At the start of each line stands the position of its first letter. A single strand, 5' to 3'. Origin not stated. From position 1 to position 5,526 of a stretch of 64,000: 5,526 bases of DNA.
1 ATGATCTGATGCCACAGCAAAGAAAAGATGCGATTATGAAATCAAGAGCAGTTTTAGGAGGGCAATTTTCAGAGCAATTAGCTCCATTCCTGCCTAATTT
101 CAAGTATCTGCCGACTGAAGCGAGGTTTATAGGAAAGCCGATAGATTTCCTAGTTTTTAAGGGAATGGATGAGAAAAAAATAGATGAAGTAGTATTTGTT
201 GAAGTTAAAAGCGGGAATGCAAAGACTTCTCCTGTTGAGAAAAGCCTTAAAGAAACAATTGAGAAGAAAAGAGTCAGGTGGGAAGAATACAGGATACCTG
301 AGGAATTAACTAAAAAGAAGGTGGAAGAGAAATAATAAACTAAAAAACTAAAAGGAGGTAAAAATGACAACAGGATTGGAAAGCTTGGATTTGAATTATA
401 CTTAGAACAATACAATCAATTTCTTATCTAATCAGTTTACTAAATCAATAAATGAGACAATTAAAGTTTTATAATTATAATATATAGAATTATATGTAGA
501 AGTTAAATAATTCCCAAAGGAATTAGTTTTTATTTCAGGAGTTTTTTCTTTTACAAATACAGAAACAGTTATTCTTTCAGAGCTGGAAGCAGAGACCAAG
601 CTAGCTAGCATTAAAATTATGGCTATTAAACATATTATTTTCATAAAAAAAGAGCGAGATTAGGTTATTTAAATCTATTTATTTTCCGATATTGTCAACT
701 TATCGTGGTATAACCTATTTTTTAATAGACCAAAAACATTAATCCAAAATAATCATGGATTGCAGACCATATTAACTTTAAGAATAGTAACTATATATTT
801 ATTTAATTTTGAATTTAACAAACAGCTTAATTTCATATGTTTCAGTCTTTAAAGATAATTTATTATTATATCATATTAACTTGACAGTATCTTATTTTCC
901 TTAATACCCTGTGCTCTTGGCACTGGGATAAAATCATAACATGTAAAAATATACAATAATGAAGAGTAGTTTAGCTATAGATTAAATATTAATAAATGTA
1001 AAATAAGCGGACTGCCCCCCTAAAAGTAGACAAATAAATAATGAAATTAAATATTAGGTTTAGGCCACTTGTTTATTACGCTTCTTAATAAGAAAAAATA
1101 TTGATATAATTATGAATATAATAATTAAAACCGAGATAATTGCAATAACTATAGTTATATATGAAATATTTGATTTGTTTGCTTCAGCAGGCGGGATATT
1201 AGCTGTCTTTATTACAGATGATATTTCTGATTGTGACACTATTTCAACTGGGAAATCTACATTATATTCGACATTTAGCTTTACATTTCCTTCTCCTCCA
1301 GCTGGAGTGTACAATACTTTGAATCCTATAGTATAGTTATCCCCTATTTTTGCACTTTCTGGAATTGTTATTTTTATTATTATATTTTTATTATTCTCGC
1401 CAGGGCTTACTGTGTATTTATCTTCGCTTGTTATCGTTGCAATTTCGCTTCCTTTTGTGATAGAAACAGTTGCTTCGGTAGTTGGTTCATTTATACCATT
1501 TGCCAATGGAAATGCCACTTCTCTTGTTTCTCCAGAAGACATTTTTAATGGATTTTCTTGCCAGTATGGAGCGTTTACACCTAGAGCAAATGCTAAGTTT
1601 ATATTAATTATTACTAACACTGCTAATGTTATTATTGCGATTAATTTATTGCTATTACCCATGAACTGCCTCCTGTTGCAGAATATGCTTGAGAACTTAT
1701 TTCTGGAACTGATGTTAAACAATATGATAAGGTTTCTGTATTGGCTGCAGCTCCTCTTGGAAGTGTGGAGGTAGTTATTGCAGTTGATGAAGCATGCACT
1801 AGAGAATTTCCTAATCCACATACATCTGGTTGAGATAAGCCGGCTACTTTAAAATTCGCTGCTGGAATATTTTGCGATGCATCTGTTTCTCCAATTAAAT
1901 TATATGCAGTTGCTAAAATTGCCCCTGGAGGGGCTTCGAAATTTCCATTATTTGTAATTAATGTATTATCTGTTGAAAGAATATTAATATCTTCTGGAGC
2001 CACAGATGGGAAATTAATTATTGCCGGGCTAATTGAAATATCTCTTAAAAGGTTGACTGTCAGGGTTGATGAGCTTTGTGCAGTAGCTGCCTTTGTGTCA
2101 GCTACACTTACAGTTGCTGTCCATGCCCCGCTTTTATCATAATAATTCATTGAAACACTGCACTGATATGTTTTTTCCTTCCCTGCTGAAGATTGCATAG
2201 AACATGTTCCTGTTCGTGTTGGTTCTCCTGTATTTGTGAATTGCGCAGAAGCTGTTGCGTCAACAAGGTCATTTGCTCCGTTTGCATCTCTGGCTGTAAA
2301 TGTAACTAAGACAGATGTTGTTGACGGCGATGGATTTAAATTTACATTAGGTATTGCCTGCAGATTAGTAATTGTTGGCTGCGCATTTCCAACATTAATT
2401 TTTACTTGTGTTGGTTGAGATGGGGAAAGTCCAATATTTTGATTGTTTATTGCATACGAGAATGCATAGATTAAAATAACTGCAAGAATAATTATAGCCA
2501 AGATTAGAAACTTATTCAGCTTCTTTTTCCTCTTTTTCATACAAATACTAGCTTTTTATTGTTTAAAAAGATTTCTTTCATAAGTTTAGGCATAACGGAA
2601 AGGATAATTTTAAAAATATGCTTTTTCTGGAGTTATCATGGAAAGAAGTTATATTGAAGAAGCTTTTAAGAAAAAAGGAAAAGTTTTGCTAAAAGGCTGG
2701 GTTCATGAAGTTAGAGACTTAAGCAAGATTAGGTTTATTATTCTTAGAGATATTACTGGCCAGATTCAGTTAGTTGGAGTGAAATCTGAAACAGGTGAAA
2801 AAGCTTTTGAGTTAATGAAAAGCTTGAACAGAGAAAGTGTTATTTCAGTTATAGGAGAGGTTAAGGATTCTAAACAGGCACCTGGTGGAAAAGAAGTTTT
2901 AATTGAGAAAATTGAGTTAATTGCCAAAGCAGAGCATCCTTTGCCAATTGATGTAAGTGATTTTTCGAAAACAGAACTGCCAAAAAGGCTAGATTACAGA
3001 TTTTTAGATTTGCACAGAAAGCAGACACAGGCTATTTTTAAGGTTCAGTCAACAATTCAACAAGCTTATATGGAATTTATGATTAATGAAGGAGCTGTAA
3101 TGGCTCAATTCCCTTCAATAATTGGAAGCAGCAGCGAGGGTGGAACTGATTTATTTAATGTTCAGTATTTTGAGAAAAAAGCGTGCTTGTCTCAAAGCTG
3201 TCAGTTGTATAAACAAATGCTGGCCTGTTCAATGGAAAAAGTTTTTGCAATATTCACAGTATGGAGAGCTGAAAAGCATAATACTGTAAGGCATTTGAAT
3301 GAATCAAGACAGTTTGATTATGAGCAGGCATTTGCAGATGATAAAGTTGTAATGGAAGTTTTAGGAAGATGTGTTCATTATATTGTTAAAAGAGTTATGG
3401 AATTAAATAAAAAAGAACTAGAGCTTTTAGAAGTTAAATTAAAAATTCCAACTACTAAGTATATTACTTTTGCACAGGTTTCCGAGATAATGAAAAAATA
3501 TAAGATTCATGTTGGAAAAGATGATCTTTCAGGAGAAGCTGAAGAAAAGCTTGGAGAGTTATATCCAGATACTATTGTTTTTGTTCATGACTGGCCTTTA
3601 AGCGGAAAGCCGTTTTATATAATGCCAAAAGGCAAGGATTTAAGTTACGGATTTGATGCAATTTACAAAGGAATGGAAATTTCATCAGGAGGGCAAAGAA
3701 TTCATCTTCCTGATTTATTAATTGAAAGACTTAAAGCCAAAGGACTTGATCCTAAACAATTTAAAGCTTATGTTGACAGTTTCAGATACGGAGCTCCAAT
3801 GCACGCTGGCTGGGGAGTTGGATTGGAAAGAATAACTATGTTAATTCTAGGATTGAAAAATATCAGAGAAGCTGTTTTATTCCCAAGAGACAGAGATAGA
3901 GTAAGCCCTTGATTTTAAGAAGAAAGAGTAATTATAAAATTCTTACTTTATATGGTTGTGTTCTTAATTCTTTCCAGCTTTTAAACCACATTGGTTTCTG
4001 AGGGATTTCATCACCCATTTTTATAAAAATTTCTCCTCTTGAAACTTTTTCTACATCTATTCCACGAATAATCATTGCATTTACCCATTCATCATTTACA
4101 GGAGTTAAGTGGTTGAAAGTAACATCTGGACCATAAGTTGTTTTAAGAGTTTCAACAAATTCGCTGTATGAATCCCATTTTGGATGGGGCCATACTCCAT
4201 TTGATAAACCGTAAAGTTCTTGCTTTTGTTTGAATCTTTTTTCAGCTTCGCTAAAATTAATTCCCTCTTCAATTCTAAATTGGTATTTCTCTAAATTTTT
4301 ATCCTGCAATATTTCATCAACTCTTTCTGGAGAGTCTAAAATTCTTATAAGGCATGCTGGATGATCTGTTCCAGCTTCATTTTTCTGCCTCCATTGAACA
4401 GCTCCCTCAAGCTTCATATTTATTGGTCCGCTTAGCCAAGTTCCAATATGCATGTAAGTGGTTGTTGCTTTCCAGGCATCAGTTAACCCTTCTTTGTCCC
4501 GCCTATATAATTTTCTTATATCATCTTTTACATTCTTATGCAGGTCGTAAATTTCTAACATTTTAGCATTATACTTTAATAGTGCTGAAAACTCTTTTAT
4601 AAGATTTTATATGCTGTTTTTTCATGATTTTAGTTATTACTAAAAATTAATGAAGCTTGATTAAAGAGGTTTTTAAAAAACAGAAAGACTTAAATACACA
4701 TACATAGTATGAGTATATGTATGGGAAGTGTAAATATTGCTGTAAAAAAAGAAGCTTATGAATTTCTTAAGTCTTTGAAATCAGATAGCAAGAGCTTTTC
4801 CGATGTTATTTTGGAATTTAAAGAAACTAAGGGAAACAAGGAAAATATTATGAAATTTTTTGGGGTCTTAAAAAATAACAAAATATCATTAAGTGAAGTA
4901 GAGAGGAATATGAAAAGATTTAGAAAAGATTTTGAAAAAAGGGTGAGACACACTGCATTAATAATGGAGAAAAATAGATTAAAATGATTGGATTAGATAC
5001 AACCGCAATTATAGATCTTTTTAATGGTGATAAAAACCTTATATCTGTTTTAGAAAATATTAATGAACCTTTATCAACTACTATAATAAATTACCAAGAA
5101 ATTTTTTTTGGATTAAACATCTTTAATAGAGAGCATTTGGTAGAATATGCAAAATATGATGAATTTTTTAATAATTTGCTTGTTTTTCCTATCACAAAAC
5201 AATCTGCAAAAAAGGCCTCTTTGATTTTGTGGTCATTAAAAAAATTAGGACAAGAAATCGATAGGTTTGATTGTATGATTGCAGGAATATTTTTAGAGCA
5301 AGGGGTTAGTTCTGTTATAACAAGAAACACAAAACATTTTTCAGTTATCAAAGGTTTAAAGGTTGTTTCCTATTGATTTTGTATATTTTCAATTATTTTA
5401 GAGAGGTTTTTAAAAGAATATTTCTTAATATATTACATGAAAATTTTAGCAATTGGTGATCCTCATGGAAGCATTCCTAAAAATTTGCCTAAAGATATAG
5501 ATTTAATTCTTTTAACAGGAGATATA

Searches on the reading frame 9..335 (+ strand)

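Call 27: search_protein_families(library=pfam, proteins=[window:9-335:+], max_evalue=0.001)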
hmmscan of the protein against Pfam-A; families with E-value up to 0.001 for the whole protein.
window:9-335:+ (108 aa): 2 families
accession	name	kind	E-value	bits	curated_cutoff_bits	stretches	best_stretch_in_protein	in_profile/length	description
PF10107.15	Endonuc_Holl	-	1.3e-34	119.7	23.8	1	4-95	66-158/159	Endonuclease related to archaeal Holliday junction resolvase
PF14270.11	DUF4358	-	4.2e-05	24.2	25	1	47-102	31-84/102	Domain of unknown function (DUF4358)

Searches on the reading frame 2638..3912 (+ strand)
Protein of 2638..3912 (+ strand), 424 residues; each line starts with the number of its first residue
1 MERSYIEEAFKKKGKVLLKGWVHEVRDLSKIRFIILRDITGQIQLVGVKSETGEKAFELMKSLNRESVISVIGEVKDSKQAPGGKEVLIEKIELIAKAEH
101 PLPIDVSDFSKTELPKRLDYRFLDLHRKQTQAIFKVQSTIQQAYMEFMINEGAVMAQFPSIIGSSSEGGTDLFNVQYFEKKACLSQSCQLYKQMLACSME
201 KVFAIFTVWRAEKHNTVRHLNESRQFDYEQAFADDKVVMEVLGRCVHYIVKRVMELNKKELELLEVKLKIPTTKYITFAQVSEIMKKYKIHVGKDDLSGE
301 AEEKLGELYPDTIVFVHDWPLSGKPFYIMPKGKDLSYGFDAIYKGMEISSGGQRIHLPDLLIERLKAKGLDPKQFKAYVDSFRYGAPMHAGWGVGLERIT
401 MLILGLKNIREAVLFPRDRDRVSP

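Call 27: search_protein_families(library=pfam, proteins=[window:2638-3912:+], max_evalue=0.001)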
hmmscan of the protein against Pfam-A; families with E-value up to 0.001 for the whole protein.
window:2638-3912:+ (424 aa): 2 families
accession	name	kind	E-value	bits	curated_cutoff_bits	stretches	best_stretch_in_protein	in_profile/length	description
PF00152.25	tRNA-synt_2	-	2.7e-66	224.2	25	1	116-418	4-307/308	tRNA synthetases class II (D, K and N)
PF01336.31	tRNA_anti-codon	-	1.3e-15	57.5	27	1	16-95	1-75/75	OB-fold nucleic acid binding domain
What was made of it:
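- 2638..3912 (+): AspRS gene (424 aa), the upstream member of the conserved aspS ... gatC ... gatA neighbourhood. Pfam tRNA-synt_2 E 3e-66 plus the OB anticodon-binding domain (call 27).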

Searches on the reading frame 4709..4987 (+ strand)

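Call 27: search_protein_families(library=pfam, proteins=[window:4709-4987:+], max_evalue=0.001)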
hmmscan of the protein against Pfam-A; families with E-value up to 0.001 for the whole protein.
window:4709-4987:+ (92 aa): 1 family
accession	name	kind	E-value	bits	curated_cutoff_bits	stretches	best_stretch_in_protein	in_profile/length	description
PF02697.20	VAPB_antitox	-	1.9e-15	57.8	27.9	1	9-75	2-68/69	Putative antitoxin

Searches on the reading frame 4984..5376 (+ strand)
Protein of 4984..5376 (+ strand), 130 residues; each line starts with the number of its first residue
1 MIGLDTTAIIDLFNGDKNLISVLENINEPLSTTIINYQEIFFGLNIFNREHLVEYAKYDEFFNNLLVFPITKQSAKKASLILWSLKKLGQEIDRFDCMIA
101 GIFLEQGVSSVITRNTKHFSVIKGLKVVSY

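Call 27: search_protein_families(library=pfam, proteins=[window:4984-5376:+], max_evalue=0.001)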
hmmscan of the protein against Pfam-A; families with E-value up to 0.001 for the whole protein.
window:4984-5376:+ (130 aa): 1 family
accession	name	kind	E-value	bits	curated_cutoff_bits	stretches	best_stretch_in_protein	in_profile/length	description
PF01850.27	PIN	-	4.2e-12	47.2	23.6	1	4-121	3-116/120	PIN domain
